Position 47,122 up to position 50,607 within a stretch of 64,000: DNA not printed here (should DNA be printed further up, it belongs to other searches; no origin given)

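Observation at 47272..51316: Candidate undescribed two-gene defence system: stand-alone SIR2_2 NADase-like protein coupled to a 1061-aa domain-less helical partner (a split DSR-like architecture)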

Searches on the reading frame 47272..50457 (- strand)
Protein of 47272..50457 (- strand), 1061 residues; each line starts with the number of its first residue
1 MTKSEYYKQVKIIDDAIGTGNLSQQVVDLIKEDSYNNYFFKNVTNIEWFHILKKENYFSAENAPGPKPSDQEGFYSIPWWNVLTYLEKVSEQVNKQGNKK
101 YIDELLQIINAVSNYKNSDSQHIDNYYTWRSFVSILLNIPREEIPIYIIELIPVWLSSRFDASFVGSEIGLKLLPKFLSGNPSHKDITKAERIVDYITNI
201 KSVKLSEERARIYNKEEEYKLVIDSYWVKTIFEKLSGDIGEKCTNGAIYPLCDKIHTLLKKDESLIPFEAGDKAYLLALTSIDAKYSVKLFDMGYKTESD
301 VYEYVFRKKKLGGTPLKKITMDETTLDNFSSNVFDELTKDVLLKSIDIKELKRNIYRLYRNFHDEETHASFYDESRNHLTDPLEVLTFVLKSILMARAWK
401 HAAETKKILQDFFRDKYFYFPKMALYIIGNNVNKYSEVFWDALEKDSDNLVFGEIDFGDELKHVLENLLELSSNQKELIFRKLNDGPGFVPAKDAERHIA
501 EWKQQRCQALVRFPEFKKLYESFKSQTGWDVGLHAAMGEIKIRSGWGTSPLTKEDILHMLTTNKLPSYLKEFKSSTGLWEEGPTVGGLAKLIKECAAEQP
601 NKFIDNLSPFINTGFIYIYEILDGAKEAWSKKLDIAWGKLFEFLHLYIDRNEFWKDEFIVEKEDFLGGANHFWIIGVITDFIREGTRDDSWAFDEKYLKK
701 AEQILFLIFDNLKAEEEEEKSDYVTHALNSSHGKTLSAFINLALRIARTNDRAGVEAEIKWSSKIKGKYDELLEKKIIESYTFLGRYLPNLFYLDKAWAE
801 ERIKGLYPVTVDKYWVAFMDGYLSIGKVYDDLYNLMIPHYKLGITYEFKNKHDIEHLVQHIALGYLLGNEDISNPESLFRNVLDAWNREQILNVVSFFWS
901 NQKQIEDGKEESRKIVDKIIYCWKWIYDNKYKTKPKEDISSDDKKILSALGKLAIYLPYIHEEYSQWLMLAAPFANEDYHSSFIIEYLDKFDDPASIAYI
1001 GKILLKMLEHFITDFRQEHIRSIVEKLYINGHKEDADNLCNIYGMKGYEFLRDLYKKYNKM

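Call 3: search_protein_families(library=pfam, proteins=[window:47272-50457:-], max_evalue=0.1)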
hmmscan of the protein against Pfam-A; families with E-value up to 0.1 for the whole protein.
window:47272-50457:- (1061 aa): 1 family
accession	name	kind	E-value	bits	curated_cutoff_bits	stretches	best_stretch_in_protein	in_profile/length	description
PF23857.1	Phage_TAC_19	-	0.066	13.8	27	0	328-362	57-92/109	Phage tail chaperone protein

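Call 4: search_protein_families(library=padloc, proteins=[window:47272-50457:-], max_evalue=0.1)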
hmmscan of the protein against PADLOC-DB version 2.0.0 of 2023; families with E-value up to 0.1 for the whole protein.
window:47272-50457:- (1061 aa): 1 family
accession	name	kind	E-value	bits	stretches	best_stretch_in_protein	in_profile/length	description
PDLC04166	Dsr1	-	1.3e-137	458.4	2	391-1060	576-1226/1227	-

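Call 6: search_protein_families(library=ncbifam, proteins=[window:47272-50457:-], max_evalue=0.01)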
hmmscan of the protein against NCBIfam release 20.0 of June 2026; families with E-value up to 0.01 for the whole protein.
window:47272-50457:- (1061 aa): 0 families

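Call 7: find_homologous_proteins(query=window:47272-50457:-, max_evalue=0.001)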
Query window:47272-50457:- (1061 aa): 110 proteins with E <= 0.001 among 8000 candidates.
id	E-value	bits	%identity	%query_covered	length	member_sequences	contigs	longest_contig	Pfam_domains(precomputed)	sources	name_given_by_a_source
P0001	0.0e+0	2435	100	100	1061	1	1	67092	-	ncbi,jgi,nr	ncbi:MAG: hypothetical protein C4526_07130 [Nitrospiraceae bacterium]|nr:MAG: hypothetical protein C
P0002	0.0e+0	1967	82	98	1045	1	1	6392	-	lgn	-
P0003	0.0e+0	1902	79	98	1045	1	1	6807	-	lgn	-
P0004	0.0e+0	1867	76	100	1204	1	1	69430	PF01582.26,PF13676.12,PF08937.17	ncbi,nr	ncbi:MAG: toll/interleukin-1 receptor domain-containing protein [Nitrospirae bacterium]|nr:toll/inte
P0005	0.0e+0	1832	78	97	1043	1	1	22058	-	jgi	jgi:hypothetical protein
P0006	0.0e+0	1783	75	98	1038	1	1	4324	-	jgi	-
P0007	0.0e+0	1733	73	98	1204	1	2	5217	PF01582.26,PF13676.12,PF08937.17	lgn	-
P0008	0.0e+0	1663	70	100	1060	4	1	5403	-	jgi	jgi:hypothetical protein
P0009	0.0e+0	1645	69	98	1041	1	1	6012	-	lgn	-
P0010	0.0e+0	1637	69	98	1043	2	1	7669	-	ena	-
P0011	0.0e+0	1584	67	98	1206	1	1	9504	PF01582.26,PF13676.12,PF08937.17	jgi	jgi:hypothetical protein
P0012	0.0e+0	1561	66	98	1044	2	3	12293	-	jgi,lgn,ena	-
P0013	0.0e+0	1523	66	97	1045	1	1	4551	-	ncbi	-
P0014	0.0e+0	1483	64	99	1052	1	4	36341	-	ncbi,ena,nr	ncbi:MAG TPA: hypothetical protein ENH01_03985 [Nitrospirae bacterium]|nr:hypothetical protein [Nitr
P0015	0.0e+0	1469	62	100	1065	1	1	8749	-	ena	-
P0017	0.0e+0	1359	58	100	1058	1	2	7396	-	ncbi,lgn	-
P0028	3.7e-288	977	45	73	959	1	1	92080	-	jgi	jgi:hypothetical protein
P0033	9.7e-286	969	48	71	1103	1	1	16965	PF01582.26,PF13676.12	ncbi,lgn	ncbi:MAG: toll/interleukin-1 receptor domain-containing protein [Nitrospirota bacterium]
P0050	1.6e-264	899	43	100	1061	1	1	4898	-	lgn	-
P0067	7.6e-246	837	41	98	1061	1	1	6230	-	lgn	-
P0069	3.4e-245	835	41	100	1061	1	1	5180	-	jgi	jgi:hypothetical protein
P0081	2.8e-229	782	40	100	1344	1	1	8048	PF13289.13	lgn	-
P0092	4.9e-207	709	37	100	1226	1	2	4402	PF13676.12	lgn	-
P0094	5.8e-205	702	38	66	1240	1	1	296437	PF13289.13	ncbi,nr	ncbi:MAG: SIR2 family protein [Geobacteraceae bacterium]|nr:SIR2 family protein [Geobacteraceae bact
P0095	6.3e-205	702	38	98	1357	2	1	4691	PF13289.13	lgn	-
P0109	1.6e-66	244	30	49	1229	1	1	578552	PF13289.13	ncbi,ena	-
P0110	2.6e-9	54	23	63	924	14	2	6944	-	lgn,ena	-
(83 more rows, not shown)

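Call 8: search_solved_structures(query=window:47272-50457:-, max_evalue=1, show_alignments=1)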
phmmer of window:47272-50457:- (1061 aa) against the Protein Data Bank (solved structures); distinct sequences matched with E-value up to 1: 1.
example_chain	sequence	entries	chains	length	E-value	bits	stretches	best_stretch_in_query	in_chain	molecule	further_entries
2v1o_A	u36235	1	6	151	0.52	11.7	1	838-911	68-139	CYTOSOLIC ACYL COENZYME A THIOESTER HYDROLASE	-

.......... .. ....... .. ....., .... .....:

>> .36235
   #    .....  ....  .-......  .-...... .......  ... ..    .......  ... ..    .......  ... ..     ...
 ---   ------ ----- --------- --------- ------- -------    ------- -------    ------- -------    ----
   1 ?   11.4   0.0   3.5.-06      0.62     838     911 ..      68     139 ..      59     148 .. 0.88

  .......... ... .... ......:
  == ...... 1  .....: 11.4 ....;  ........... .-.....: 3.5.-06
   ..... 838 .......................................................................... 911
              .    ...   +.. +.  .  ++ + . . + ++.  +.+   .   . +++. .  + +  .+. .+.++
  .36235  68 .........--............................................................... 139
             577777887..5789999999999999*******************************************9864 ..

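Call 12: find_encoding_contigs(protein=P0002, flank=4000, max_places=2)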
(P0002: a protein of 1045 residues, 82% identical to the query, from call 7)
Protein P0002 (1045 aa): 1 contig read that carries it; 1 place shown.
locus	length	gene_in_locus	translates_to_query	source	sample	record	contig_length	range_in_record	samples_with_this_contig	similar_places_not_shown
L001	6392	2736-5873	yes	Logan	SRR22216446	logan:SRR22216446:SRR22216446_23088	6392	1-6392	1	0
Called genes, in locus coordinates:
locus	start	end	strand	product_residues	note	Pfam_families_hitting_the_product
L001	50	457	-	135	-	-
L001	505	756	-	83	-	-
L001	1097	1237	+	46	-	PF03695:UPF0149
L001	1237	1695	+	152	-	-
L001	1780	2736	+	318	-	PF13289:SIR2_2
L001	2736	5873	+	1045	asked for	-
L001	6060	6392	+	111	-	?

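Call 13: find_encoding_contigs(protein=P0005, flank=5000, max_places=2)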
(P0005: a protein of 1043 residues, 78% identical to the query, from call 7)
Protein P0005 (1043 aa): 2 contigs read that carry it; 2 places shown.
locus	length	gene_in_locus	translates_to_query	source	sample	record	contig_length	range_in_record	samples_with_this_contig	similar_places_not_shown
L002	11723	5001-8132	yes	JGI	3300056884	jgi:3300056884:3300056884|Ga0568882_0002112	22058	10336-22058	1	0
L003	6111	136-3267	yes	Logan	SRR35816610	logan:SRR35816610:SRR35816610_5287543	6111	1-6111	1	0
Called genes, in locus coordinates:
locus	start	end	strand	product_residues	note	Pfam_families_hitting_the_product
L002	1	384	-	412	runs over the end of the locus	PF03916:NrfD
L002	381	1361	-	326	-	PF13187:Fer4_9 (faint), PF00037:Fer4 (faint), PF12837:Fer4_6 (faint), PF12838:Fer4_7 (weak), PF13183:Fer4_8 (faint), PF13247:Fer4_11, PF12797:Fer4_2 (weak), PF13237:Fer4_10 (weak)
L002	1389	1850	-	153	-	-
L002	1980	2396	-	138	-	-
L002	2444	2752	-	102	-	-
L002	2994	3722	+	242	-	PF03695:UPF0149, PF02810:SEC-C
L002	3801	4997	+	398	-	PF13289:SIR2_2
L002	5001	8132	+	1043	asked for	-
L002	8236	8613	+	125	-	PF13560:HTH_31 (weak), PF01381:HTH_3 (faint), PF12844:HTH_19 (faint)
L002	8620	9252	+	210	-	PF06114:Peptidase_M78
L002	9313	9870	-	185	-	-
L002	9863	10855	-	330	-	PF05569:Peptidase_M56, PF01435:Peptidase_M48 (weak)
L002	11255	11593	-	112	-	-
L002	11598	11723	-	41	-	?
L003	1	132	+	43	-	?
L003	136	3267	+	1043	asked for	-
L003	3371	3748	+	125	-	PF13560:HTH_31 (weak), PF01381:HTH_3 (faint), PF12844:HTH_19 (faint)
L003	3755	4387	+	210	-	PF06114:Peptidase_M78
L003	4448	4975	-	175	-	-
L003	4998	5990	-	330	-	PF05569:Peptidase_M56, PF01435:Peptidase_M48 (weak)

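Call 17: find_related_loci(query=A1, collection=genome_contigs, flank=6000)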
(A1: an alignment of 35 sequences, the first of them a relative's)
Query A1 (1061 aa) in genome_contigs; peptide patterns used: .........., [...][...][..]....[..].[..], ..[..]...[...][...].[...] (x = any residue, [..] = any of these).
599 stretches matched a pattern (row limit reached: there are more); 55 encode a relative of the query (tblastn E <= 1e-3); 55 distinct loci.
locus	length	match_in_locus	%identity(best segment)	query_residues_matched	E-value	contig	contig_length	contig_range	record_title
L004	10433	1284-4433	64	6-1059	0e+0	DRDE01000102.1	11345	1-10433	MAG TPA_asm: Nitrospirae bacterium isolate HyVt-268 HyVt-268_k295_317238, whole genome shotgun sequence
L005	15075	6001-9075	49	26-1059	0e+0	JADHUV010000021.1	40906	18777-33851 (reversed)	MAG: Nitrospira sp. isolate BS150m-G55 BS-150m-C739, whole genome shotgun sequence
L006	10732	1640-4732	40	24-1059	0e+0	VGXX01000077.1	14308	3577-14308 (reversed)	MAG: Planctomycetota bacterium isolate M_DeepCast_100m_m2_243 M_DeepCast_100m_m2_243_Ga0194119_10008310, whole genome sh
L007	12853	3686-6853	42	4-1059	0e+0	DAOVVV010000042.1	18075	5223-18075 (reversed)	MAG TPA_asm: Clostridia bacterium isolate CSMAG_1714 CSMAG_1714_k141_5064523_length_18075_cov_23.7842, whole genome shot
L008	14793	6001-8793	47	24-1059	0e+0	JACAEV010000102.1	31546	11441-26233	MAG: Syntrophaceae bacterium isolate L.E.D.11_1 k119_806554, whole genome shotgun sequence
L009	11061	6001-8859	48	6-1056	0e+0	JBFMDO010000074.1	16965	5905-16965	MAG: Nitrospirota bacterium isolate MAG221 MAG221_74, whole genome shotgun sequence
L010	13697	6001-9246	37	5-1060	0e+0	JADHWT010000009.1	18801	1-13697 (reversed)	MAG: Candidatus Omnitrophota bacterium isolate BS750m-G34 BS-750m-C4562, whole genome shotgun sequence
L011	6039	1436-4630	38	1-1059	0e+0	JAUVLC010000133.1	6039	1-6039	MAG: Clostridia bacterium isolate CSMAG_496 CSMAG_496_k141_711216_length_6039_cov_7.9478, whole genome shotgun sequence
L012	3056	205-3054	39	26-964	0e+0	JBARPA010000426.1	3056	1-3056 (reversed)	MAG: Candidatus Zixiibacteriota bacterium isolate MFD13423_ilm_asm_bin54 k127_111774, whole genome shotgun sequence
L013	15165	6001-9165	35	25-1059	0e+0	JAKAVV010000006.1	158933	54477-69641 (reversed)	MAG: bacterium isolate YP4.bin17 NODE_100_length_158933_cov_7.669143, whole genome shotgun sequence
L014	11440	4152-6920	44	31-1058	8e-173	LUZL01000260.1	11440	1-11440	MAG: Bacteroidales bacterium Bact_20 Bact_20_contig_94184, whole genome shotgun sequence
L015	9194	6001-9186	35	23-1059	2e-166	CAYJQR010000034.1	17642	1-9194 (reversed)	MAG TPA_asm: uncultured Planctomycetia bacterium isolate ERP125453_co1_458 genome assembly, contig: NODE_3225_length_176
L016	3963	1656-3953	41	35-802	1e-168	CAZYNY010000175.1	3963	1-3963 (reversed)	MAG TPA_asm: uncultured Nitrospirota bacterium isolate binchicken_co213_54 genome assembly, contig: NODE_49006_length_39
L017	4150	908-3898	42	12-1060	3e-167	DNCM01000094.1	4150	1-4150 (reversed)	MAG TPA_asm: bacterium isolate UBA9088 contig_6354, whole genome shotgun sequence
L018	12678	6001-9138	31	26-1059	1e-151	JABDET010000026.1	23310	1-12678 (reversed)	MAG: Candidatus Melainabacteria bacterium isolate BWMinHeated_Nextera27_MAG6 3300020939.a:Ga0207095_10127, whole genome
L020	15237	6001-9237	32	2-1059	8e-157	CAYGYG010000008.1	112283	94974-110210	MAG TPA_asm: uncultured bacterium isolate ERP119294_co1_15 genome assembly, contig: NODE_166_length_112283_cov_29.318218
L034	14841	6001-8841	32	24-1061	3e-132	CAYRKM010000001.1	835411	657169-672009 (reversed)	MAG TPA_asm: uncultured Gammaproteobacteria bacterium isolate SRP292972_co1_108 genome assembly, contig: NODE_7_length_8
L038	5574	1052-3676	30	14-1061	5e-77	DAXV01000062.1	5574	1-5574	MAG TPA_asm: Acidilobaceae archaeon UBA158 UBA158_contig_666, whole genome shotgun sequence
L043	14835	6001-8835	36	24-1060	4e-119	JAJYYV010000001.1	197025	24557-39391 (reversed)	MAG: bacterium isolate FK4.bin61 NODE_52_length_197025_cov_2.897703, whole genome shotgun sequence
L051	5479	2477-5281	25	24-968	2e-38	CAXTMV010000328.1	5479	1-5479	MAG TPA_asm: uncultured Flavihumibacter sp. isolate public_SRR14722149_metawrap_bin.6 genome assembly, contig: public_SR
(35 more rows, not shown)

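Call 21: search_solved_structures(query=A1, max_evalue=1)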
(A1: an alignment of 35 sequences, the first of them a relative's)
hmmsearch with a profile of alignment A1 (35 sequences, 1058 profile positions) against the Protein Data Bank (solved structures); distinct sequences matched with E-value up to 1: 2.
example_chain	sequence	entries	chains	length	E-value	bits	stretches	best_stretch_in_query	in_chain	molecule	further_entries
2lse_A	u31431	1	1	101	0.25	12.5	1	183-266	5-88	Four Helix Bundle Protein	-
5gxt_A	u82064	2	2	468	0.75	11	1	848-898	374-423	Maltose-binding periplasmic protein,PigG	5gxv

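Call 27: search_protein_families(library=ncbifam, proteins=[P0081, P0094, P0095, P0109, P0110, P0004, P0033, P0028], max_evalue=0.01)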
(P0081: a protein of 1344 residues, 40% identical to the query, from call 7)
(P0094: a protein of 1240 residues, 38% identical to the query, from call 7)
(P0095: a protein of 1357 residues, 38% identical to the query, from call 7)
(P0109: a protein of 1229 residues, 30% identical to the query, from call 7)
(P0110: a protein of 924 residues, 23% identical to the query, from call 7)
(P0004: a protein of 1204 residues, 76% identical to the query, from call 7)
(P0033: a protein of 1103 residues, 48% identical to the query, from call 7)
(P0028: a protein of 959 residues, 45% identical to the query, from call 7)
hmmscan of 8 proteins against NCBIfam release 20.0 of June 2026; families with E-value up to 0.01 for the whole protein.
P0081 (1344 aa): 1 family
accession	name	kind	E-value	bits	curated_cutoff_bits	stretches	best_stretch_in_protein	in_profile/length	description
NF041818.1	Dsr1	equivalog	9.8e-16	56.7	1400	2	14-286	8-290/1263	anti-phage defense-associated sirtuin Dsr1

P0094 (1240 aa): 0 families

P0095 (1357 aa): 1 family
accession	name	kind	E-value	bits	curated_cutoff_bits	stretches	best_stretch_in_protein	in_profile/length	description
NF041818.1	Dsr1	equivalog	8e-17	60.3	1400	3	639-782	607-747/1263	anti-phage defense-associated sirtuin Dsr1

P0109 (1229 aa): 2 families
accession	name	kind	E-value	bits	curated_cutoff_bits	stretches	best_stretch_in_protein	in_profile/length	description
NF041818.1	Dsr1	equivalog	7.3e-10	37.2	1400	2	543-1105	610-1159/1263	anti-phage defense-associated sirtuin Dsr1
NF001242.0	PRK00216.1-3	equivalog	0.00065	19.2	351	1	269-353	153-237/258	bifunctional demethylmenaquinone methyltransferase/2-methoxy-6-polyprenyl-1,4-benzoquinol methylase UbiE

P0110 (924 aa): 0 families

P0004 (1204 aa): 3 families
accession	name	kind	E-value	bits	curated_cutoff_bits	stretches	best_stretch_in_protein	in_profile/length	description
NF042941.1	Retron_TIR_antiphage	equivalog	1.3e-20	73.7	600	1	2-116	341-458/464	TIR domain-containing anti-phage reverse transcriptase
NF041818.1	Dsr1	equivalog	6.5e-07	27.4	1400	1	851-1072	942-1156/1263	anti-phage defense-associated sirtuin Dsr1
NF058526.1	Thoeris_type3_ThcB4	equivalog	2.5e-05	23.3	220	1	2-83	129-211/375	Thoeris type III anti-phage system protein ThcB4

P0033 (1103 aa): 2 families
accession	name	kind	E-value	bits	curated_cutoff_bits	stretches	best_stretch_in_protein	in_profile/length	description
NF042941.1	Retron_TIR_antiphage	equivalog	1.3e-21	77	600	1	2-116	341-458/464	TIR domain-containing anti-phage reverse transcriptase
NF058526.1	Thoeris_type3_ThcB4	equivalog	0.0017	17.2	220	1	2-83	129-211/375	Thoeris type III anti-phage system protein ThcB4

P0028 (959 aa): 1 family
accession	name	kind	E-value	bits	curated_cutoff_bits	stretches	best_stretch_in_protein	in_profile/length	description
NF041818.1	Dsr1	equivalog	7.9e-07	27.2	1400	0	282-397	636-750/1263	anti-phage defense-associated sirtuin Dsr1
